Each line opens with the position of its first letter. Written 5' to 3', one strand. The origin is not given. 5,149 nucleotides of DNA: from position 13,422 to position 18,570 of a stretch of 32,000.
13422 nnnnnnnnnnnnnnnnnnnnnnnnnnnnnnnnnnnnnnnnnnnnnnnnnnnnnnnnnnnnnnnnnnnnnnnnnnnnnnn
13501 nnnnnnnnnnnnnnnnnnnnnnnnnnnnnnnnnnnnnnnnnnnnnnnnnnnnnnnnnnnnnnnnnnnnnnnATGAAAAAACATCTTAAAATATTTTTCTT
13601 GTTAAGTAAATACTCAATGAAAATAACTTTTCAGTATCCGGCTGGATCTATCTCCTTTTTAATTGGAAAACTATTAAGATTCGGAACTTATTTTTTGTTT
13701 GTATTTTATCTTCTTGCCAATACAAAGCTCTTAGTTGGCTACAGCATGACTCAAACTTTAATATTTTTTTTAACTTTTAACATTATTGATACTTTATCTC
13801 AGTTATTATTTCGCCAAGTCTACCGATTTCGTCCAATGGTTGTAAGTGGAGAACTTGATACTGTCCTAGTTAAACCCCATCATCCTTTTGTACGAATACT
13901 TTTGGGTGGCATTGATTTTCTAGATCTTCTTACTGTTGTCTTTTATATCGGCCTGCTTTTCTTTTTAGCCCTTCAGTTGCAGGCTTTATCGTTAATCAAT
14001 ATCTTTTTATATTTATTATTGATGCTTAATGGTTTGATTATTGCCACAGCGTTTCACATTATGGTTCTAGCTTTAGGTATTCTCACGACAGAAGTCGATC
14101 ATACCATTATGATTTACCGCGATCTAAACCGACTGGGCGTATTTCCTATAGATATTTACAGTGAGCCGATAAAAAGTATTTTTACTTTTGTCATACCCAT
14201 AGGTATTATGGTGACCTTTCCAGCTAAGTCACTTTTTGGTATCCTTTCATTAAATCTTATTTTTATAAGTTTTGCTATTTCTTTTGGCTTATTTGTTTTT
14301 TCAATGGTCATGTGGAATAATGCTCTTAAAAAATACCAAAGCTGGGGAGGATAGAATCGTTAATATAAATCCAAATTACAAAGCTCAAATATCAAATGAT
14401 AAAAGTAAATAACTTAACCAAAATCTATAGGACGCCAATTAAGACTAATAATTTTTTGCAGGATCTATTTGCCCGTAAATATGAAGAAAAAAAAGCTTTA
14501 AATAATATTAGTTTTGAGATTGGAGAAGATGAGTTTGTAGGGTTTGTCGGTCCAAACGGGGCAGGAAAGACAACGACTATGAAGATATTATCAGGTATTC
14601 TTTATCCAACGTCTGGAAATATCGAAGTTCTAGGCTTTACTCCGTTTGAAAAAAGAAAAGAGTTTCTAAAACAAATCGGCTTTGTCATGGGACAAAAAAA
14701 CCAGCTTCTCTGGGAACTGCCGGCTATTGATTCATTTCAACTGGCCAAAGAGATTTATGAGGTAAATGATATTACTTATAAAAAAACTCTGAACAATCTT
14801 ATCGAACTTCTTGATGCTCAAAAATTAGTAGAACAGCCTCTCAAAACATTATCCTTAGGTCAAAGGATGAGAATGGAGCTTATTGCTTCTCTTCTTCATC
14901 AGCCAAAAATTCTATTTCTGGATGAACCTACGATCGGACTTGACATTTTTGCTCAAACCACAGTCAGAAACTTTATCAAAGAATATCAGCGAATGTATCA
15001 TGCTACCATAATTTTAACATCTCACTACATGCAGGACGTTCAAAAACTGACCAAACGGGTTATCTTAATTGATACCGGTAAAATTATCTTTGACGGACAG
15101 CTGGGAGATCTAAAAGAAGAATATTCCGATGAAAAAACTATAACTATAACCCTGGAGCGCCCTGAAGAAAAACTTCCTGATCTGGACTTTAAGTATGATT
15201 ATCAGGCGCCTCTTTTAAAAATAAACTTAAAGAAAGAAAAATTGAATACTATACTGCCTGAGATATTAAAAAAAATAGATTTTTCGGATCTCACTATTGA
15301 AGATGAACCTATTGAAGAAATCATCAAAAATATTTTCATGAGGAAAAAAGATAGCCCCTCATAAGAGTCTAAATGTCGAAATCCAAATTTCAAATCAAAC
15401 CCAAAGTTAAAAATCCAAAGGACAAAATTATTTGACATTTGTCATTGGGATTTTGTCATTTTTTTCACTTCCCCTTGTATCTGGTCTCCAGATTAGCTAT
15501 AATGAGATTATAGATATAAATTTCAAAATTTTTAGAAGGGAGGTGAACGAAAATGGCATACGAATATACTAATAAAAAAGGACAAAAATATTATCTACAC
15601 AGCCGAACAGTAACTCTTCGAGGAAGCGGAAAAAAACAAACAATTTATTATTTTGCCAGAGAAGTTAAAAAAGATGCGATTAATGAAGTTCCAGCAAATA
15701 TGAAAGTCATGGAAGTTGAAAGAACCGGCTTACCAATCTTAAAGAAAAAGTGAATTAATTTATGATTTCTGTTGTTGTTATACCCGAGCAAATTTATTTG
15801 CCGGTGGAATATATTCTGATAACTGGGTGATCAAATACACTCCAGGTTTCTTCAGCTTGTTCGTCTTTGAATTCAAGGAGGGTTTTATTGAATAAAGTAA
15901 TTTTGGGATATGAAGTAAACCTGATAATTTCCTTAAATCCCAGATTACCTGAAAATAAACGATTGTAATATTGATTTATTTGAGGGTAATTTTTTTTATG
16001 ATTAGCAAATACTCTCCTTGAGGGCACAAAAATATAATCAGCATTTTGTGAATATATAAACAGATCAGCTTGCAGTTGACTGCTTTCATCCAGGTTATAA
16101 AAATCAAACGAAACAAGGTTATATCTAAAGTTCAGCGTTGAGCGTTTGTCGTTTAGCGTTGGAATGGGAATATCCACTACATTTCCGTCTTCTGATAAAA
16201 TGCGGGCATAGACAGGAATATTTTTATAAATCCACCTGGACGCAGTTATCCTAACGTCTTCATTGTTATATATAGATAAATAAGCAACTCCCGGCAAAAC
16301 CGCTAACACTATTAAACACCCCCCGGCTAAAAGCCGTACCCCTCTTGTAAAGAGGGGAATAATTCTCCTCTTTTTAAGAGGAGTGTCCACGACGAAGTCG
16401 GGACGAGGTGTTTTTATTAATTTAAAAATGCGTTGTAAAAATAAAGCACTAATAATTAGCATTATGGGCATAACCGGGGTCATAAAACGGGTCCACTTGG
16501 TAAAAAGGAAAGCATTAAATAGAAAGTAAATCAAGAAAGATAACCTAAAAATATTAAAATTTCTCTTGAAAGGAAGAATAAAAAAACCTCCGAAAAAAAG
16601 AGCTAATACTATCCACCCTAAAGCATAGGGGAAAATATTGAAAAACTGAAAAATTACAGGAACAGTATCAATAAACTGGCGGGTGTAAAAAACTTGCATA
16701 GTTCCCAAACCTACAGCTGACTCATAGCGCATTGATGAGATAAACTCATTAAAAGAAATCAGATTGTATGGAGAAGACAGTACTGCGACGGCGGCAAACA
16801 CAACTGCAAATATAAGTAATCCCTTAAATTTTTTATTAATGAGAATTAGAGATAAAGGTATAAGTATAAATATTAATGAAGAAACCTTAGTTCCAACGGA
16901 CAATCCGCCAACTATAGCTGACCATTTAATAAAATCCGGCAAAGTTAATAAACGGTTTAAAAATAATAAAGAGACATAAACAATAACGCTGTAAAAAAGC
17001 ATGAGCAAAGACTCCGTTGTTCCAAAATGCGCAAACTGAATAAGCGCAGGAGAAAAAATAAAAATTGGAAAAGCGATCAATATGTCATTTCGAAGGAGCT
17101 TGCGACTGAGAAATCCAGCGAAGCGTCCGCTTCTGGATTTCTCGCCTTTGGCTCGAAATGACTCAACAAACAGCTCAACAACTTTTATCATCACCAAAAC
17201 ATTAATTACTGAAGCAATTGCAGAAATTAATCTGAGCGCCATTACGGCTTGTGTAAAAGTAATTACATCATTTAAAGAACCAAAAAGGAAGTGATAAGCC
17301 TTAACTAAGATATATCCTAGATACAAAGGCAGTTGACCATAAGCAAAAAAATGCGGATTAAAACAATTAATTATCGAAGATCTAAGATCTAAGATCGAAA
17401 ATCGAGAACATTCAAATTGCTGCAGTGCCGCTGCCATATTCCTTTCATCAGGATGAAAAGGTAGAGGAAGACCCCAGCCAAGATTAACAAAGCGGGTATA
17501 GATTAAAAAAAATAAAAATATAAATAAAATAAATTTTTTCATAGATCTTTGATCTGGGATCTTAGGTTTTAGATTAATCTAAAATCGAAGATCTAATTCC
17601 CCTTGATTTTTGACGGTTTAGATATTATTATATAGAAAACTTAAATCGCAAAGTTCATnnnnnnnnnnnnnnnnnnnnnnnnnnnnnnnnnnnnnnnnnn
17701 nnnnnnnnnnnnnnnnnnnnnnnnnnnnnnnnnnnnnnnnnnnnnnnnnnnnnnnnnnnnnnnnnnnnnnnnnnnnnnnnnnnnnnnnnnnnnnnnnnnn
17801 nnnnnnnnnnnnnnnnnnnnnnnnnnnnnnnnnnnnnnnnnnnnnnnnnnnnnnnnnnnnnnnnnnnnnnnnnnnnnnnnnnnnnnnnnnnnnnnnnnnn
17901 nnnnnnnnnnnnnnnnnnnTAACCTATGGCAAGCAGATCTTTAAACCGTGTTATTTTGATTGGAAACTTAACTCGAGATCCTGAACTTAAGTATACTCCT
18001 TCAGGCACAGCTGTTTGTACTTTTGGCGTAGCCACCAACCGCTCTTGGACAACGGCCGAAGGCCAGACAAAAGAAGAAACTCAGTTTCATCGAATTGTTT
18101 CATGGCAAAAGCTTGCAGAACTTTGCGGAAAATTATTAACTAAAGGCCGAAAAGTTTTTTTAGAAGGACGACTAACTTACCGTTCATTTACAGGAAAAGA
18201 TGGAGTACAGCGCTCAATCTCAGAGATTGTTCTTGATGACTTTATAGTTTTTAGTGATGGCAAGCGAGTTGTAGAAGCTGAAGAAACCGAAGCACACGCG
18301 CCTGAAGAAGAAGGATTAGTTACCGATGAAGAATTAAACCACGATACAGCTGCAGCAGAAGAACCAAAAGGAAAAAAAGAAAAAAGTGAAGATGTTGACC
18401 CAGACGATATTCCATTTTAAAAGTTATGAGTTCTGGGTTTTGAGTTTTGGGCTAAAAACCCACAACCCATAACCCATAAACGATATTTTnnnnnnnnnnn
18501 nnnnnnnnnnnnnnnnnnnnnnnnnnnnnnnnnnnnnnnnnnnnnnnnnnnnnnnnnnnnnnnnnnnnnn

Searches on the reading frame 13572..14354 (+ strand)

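Call 7: search_protein_families(library=pfam, proteins=[window:13572-14354:+], max_evalue=0.01)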
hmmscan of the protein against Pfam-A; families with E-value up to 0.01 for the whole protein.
window:13572-14354:+ (260 aa): 1 family
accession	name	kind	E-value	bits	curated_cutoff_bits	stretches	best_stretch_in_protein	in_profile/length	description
PF06182.17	ABC2_membrane_6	-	8e-33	114.6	22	1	37-259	4-229/229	ABC-2 family transporter protein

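Call 8: search_protein_families(library=ncbifam, proteins=[window:13572-14354:+], max_evalue=0.01)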
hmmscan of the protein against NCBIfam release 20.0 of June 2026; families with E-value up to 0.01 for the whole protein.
window:13572-14354:+ (260 aa): 0 families

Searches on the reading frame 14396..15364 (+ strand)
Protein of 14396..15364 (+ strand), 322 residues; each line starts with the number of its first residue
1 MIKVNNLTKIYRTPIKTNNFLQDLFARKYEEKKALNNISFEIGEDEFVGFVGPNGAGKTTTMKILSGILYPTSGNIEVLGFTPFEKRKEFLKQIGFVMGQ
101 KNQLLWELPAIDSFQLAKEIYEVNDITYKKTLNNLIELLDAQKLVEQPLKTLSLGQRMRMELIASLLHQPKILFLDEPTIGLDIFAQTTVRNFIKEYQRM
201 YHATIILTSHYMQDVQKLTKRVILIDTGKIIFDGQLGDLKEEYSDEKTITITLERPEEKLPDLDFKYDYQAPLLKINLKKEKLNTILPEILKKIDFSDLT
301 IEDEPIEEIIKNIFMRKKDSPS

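Call 7: search_protein_families(library=pfam, proteins=[window:14396-15364:+], max_evalue=0.01)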
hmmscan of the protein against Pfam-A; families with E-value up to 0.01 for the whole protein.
window:14396-15364:+ (322 aa): 5 families
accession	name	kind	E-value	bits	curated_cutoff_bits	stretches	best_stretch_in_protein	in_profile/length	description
PF00005.33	ABC_tran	-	1e-26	94.6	25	1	35-179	1-136/137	ABC transporter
PF13304.12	AAA_21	-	1e-11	45.9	27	2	142-210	228-298/304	AAA domain, putative AbiEii toxin, Type IV TA system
PF13604.12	AAA_30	-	0.0033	17.6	27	1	45-92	18-63/191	AAA domain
PF00004.35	AAA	-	0.0084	17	21.2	0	50-145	3-98/131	ATPase family associated with various cellular activities (AAA)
PF07728.20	AAA_5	-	0.0096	16.4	22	0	50-170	4-125/139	AAA domain (dynein-related subfamily)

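Call 8: search_protein_families(library=ncbifam, proteins=[window:14396-15364:+], max_evalue=0.01)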
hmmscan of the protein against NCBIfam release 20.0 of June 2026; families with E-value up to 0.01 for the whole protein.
window:14396-15364:+ (322 aa): 186 families (the best 25 are shown)
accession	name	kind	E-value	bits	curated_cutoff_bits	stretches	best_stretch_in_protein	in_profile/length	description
TIGR01188.1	drrA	subfamily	3.6e-59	200.5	312.45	1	28-254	2-225/302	daunorubicin resistance ABC transporter, ATP-binding protein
TIGR03522.1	GldA_ABC_ATP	equivalog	2.1e-50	171.9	402.6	1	26-255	9-234/301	gliding motility-associated ABC transporter ATP-binding subunit GldA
NF033858.1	ABC2_perm_RbbA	equivalog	1.3e-40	139.2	1050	1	26-242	273-487/909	ribosome-associated ATPase/putative transporter RbbA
TIGR03864.1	PQQ_ABC_ATP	hypoth_equivalog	6e-40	137.2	302.25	1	27-244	9-224/236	ABC transporter, ATP-binding subunit, PQQ-dependent alcohol dehydrogenase system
TIGR04521.1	ECF_ATPase_2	equivalog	8.8e-40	136.5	330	1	30-252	16-245/279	energy-coupling factor transporter ATPase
TIGR03269.1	met_CoM_red_A2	equivalog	2e-37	128.9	517.1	2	33-247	298-523/530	methyl coenzyme M reductase system, component A2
TIGR03740.1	galliderm_ABC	subfamily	1.8e-36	125.9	309.75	1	26-236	7-208/223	lantibiotic protection ABC transporter ATP-binding subunit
NF010158.0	PRK13637.1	equivalog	5.1e-36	124.3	390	1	28-250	16-243/287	energy-coupling factor transporter ATPase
TIGR04520.1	ECF_ATPase_1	equivalog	8.5e-34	117.2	315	1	28-247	11-231/269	energy-coupling factor transporter ATPase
TIGR04406.1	LPS_export_lptB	equivalog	1.1e-32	113.2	240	1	25-240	7-223/239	LPS export ABC transporter ATP-binding protein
NF040933.2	ABC_arch_GlcV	equivalog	7.1e-32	110.7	450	1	21-252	8-239/357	glucose ABC transporter ATP-binding protein GlcV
NF010060.0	PRK13537.1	equivalog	9.2e-32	110.2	521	1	25-239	21-233/314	nodulation factor ABC transporter ATP-binding protein NodI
NF010059.0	PRK13536.1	equivalog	1.2e-31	109.7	549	1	26-251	50-273/342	nodulation factor ABC transporter ATP-binding protein NodI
TIGR00968.1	3a0106s01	subfamily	3.4e-30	105.3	342.75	1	26-240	7-219/237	sulfate ABC transporter ATP-binding protein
NF043075.1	MMSYN1_0197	equivalog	1.1e-29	103.4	550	1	26-244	9-222/341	spermidine/putrescine ABC transporter ATP-binding protein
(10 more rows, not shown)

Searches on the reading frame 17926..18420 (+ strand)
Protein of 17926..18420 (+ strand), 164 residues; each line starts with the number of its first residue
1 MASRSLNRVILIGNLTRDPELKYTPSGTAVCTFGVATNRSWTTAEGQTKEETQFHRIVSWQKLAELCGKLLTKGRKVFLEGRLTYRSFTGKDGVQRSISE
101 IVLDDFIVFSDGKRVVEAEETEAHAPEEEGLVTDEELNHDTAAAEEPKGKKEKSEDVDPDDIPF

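Call 86: search_protein_families(library=pfam, proteins=[window:17926-18420:+], max_evalue=0.00001)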
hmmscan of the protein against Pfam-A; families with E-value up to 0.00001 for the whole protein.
window:17926-18420:+ (164 aa): 1 family
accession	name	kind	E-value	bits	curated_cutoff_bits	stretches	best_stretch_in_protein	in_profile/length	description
PF00436.31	SSB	-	1.5e-34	118.6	26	1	6-106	1-101/104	Single-strand binding protein family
